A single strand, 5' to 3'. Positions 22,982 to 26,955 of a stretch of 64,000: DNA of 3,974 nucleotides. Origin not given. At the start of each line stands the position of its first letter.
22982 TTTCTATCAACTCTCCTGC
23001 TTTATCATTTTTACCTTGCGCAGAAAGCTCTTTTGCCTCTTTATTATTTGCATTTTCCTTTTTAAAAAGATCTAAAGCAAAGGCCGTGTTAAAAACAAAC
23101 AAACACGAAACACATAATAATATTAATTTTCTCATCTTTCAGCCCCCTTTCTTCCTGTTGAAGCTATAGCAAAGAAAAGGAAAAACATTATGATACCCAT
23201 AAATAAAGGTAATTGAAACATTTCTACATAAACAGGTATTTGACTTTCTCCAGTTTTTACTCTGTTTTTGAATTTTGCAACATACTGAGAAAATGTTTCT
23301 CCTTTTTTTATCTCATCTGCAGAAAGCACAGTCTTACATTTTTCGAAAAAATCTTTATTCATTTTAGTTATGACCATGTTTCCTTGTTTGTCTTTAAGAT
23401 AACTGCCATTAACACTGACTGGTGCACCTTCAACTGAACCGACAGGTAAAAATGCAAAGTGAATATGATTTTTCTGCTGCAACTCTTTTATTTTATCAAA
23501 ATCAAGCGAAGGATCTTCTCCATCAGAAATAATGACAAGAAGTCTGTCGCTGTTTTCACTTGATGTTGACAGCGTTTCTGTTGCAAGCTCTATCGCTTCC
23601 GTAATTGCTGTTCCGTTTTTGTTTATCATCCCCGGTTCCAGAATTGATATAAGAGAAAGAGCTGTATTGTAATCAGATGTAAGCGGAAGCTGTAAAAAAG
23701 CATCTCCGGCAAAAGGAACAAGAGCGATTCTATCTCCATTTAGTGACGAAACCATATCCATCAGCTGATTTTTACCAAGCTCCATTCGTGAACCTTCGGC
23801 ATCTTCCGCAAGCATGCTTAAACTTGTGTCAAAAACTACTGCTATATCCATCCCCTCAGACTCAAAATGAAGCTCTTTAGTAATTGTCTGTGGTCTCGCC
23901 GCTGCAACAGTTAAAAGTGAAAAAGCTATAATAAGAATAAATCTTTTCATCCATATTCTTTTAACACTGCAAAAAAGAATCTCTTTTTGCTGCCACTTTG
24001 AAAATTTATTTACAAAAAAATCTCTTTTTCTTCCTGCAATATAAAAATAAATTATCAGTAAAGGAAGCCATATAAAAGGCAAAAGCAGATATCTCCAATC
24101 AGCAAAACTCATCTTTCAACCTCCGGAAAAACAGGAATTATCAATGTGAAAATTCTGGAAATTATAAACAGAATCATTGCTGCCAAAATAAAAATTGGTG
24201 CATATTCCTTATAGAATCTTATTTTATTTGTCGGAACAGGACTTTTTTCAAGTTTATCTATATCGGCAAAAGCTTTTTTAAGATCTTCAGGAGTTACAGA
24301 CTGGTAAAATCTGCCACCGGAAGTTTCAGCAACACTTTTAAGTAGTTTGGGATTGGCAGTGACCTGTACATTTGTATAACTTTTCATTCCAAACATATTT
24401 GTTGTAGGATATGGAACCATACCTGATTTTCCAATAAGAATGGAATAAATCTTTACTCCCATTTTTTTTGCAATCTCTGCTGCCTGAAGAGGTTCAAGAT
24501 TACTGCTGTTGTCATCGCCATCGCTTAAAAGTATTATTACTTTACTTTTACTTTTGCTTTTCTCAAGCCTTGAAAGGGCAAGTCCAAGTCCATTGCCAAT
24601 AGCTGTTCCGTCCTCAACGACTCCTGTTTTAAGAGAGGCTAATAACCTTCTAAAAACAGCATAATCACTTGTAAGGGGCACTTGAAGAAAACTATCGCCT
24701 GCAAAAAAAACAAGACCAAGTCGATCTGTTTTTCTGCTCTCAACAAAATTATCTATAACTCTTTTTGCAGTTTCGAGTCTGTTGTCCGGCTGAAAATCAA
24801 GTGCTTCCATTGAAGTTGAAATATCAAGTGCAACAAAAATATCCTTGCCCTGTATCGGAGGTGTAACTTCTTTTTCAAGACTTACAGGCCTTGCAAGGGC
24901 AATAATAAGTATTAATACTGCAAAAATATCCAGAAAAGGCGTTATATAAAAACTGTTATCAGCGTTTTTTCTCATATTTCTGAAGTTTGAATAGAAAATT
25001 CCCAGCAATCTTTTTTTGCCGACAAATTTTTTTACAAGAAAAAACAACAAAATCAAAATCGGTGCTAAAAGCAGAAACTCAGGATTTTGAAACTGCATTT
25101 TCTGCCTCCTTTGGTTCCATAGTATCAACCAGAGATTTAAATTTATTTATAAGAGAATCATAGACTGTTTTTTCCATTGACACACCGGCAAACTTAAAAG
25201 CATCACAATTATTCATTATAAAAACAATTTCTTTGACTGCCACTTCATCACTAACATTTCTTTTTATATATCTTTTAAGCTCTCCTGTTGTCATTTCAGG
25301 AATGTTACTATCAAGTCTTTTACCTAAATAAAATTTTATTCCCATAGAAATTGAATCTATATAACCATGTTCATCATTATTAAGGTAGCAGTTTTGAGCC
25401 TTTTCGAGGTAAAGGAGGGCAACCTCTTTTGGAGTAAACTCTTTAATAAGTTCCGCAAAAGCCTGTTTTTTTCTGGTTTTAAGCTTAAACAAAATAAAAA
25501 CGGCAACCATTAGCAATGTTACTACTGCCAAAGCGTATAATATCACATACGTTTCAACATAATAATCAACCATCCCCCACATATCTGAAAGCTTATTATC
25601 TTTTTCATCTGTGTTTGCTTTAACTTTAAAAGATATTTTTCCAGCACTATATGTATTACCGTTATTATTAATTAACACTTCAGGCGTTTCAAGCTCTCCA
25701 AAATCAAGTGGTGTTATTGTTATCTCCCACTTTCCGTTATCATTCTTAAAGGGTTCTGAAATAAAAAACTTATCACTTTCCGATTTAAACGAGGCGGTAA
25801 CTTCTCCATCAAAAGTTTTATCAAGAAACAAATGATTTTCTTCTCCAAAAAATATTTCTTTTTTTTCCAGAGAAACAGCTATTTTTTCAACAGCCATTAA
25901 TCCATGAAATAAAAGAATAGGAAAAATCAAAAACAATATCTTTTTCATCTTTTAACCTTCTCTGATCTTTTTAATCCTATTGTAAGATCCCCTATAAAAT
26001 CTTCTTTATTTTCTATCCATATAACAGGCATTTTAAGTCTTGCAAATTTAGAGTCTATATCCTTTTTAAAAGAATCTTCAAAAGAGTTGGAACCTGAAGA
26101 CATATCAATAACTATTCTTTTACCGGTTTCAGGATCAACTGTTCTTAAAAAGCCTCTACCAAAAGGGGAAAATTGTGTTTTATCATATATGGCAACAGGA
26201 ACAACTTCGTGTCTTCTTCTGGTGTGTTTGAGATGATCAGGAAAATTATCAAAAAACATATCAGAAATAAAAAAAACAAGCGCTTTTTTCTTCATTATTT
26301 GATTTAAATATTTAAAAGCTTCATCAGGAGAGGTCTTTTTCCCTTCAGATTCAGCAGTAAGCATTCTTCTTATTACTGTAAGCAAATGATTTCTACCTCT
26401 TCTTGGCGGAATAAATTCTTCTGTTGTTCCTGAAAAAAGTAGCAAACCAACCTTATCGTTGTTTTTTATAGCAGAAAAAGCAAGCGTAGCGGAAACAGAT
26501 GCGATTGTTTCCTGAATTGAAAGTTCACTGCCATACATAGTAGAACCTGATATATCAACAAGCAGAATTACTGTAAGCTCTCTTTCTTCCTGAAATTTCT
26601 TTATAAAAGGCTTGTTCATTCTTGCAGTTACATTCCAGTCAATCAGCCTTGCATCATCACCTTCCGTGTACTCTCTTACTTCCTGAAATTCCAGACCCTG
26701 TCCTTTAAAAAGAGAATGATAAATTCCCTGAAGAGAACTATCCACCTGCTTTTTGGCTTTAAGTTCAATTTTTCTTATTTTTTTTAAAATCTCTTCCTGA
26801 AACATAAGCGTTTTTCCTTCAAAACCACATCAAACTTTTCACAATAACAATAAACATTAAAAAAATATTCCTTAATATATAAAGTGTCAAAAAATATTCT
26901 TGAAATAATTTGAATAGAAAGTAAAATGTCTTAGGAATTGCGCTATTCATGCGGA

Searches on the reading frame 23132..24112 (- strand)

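Call 67: search_protein_families(library=pfam, proteins=[window:23132-24112:-], max_evalue=0.0001)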
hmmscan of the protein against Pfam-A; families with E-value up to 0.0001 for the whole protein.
window:23132-24112:- (326 aa): 2 families
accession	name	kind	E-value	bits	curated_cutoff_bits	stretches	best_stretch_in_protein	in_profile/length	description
PF13519.12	VWA_2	-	3.3e-17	63.5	27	1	91-199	2-107/107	von Willebrand factor type A domain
PF00092.34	VWA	-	8e-12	46.2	23.8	1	89-220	1-136/174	von Willebrand factor type A domain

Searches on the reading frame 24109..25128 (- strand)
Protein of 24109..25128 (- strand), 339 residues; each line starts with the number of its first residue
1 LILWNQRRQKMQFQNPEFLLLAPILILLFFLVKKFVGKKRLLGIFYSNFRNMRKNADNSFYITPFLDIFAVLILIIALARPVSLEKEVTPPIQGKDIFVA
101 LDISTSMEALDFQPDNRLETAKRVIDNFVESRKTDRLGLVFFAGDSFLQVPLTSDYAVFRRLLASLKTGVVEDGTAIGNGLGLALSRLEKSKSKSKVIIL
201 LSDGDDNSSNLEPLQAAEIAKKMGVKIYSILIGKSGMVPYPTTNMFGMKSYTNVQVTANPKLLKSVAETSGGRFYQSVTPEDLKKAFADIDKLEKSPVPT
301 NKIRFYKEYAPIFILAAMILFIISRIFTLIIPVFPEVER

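Call 67: search_protein_families(library=pfam, proteins=[window:24109-25128:-], max_evalue=0.0001)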
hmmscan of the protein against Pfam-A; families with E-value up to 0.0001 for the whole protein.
window:24109-25128:- (339 aa): 2 families
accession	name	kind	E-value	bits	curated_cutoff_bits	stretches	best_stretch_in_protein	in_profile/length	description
PF00092.34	VWA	-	1.3e-19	71.5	23.8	1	96-234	1-141/174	von Willebrand factor type A domain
PF13519.12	VWA_2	-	9e-18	65.3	27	1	99-204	3-106/107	von Willebrand factor type A domain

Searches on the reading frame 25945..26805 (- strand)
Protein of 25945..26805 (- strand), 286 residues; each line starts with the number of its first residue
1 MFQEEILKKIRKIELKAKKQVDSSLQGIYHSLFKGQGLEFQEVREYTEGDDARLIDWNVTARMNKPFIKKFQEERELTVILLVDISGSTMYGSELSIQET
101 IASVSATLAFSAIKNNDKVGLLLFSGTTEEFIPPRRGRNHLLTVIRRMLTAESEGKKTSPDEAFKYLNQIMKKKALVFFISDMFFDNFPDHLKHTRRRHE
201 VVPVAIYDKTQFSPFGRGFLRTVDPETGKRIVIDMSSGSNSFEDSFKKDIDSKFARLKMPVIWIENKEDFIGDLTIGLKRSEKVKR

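Call 21: search_protein_families(library=pfam, proteins=[window:25945-26805:-], max_evalue=0.001)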
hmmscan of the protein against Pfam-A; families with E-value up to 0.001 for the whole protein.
window:25945-26805:- (286 aa): 3 families
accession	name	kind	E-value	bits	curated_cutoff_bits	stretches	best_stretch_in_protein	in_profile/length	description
PF01882.25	DUF58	-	1.9e-57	194.4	23.4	1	42-247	1-207/216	Protein of unknown function DUF58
PF13519.12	VWA_2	-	5.1e-12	46.8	27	1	79-182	1-105/107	von Willebrand factor type A domain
PF00092.34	VWA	-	6.3e-05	23.7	23.8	1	79-173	2-95/174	von Willebrand factor type A domain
